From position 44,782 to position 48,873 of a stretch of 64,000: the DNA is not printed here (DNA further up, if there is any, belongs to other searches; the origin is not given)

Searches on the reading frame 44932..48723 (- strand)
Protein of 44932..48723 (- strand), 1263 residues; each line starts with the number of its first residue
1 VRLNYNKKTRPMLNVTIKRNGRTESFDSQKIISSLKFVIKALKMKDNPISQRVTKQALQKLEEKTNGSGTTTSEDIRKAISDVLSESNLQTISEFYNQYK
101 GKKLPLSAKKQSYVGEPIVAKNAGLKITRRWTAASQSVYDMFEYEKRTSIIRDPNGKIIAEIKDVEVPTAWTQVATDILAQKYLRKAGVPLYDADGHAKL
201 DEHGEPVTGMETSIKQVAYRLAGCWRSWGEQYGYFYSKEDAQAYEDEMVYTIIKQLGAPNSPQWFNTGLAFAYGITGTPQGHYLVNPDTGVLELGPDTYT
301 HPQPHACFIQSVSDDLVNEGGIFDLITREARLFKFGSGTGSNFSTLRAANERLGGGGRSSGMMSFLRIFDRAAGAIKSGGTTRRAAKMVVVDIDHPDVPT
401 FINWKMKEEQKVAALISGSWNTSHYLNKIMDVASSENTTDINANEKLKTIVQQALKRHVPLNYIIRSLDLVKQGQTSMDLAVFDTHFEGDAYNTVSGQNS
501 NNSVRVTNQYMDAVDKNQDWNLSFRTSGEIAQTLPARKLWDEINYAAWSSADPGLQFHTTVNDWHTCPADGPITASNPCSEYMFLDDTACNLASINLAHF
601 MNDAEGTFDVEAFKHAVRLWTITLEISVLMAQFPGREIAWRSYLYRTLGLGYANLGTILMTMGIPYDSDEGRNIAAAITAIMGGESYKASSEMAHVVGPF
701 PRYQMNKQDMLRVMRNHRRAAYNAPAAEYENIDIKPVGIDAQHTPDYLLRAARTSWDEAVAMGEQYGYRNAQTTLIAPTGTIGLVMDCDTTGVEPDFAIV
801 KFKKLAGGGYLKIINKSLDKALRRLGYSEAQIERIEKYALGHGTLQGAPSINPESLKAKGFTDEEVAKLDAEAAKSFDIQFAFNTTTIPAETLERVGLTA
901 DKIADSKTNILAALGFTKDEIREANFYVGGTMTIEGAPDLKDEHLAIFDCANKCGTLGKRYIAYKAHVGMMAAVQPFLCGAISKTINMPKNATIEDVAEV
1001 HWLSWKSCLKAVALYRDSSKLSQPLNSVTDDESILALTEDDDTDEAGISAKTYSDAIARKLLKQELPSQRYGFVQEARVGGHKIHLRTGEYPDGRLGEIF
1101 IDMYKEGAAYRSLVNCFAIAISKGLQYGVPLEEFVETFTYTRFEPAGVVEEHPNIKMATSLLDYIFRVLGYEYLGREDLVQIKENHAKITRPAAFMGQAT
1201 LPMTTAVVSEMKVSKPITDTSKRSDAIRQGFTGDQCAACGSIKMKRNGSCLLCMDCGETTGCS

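Call 44: search_protein_families(library=pfam, proteins=[window:44932-48723:-], max_evalue=0.001)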
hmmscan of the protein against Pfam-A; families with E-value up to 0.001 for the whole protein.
window:44932-48723:- (1263 aa): 4 families
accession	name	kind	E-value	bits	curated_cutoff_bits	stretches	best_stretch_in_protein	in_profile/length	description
PF02867.20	Ribonuc_red_lgC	-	1e-125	420.8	23.9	2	306-855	2-460/523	Ribonucleotide reductase, barrel domain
PF08471.15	Ribonuc_red_2_N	-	8.4e-35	119.5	27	1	155-255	1-103/103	Class II vitamin B12-dependent ribonucleotide reductase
PF12637.14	TSCPD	-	1.6e-11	44.8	22.8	1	1077-1169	7-84/88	TSCPD domain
PF03477.21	ATP-cone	-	2.6e-09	37.9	25.8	1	17-100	4-83/88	ATP cone domain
